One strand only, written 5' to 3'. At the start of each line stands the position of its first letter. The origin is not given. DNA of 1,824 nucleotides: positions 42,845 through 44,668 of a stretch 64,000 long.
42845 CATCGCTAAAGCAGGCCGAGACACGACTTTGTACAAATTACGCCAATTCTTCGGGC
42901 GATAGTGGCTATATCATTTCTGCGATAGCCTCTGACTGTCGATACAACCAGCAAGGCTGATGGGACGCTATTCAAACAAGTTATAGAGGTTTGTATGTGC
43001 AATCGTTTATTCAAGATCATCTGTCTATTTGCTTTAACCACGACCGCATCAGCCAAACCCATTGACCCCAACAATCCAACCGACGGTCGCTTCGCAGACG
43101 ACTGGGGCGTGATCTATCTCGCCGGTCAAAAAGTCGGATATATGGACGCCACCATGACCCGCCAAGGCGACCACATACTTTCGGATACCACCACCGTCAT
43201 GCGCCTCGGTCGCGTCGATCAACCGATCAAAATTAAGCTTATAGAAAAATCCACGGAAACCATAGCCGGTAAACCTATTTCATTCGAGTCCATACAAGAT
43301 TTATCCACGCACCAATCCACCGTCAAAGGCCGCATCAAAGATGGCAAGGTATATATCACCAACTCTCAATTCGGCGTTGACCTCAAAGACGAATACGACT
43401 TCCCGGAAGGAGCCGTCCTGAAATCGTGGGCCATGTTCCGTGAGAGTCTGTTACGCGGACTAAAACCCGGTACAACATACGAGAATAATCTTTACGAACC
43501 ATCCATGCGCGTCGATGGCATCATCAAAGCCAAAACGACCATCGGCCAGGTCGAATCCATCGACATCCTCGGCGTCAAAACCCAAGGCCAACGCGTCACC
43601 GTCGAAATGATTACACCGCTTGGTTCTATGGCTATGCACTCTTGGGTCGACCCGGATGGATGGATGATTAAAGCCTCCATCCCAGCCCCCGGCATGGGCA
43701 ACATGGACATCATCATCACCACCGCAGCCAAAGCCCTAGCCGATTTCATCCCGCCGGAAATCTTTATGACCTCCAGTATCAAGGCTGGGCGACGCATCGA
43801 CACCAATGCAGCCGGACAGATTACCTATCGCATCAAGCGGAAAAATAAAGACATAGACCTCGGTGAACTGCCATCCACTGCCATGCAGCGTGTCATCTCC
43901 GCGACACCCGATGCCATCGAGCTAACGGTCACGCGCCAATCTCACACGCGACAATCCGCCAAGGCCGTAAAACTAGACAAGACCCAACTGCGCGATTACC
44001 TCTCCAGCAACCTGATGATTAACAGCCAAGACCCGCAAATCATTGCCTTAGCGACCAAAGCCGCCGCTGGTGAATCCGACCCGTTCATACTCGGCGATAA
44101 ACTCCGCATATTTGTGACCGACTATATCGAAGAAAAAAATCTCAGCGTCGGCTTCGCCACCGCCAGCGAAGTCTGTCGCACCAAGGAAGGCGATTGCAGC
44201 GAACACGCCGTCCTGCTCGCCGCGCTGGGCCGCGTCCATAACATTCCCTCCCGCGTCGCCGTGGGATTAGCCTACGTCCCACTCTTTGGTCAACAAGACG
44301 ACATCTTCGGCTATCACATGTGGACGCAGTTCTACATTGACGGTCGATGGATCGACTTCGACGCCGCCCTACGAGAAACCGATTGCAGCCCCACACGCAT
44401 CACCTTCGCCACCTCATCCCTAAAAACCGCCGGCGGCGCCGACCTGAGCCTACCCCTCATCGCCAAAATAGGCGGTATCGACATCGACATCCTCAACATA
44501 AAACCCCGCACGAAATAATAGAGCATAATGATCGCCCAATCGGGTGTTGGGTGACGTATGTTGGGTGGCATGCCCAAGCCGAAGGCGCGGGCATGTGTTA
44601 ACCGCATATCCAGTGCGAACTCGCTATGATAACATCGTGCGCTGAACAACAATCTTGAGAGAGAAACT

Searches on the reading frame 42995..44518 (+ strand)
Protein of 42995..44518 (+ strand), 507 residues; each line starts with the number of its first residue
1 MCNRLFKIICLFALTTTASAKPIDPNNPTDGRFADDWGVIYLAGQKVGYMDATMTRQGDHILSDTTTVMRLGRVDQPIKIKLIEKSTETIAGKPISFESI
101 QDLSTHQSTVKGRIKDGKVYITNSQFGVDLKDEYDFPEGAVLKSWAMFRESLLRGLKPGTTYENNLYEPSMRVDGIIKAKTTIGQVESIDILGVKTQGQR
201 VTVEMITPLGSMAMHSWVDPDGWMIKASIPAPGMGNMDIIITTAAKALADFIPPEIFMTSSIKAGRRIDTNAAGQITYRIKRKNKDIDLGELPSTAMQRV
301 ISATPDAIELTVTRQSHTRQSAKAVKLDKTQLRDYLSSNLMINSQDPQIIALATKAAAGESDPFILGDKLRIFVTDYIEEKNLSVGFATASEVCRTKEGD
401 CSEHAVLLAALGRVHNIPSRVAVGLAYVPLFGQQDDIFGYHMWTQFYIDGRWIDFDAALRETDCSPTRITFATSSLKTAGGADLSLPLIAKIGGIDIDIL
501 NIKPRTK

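Call 56: search_protein_families(library=pfam, proteins=[window:42995-44518:+], max_evalue=0.001)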
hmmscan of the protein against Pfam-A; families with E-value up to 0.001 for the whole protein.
window:42995-44518:+ (507 aa): 1 family
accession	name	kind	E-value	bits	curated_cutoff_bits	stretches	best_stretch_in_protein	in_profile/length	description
PF01841.26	Transglut_core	-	2.2e-14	54.1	23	1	352-457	3-108/108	Transglutaminase-like superfamily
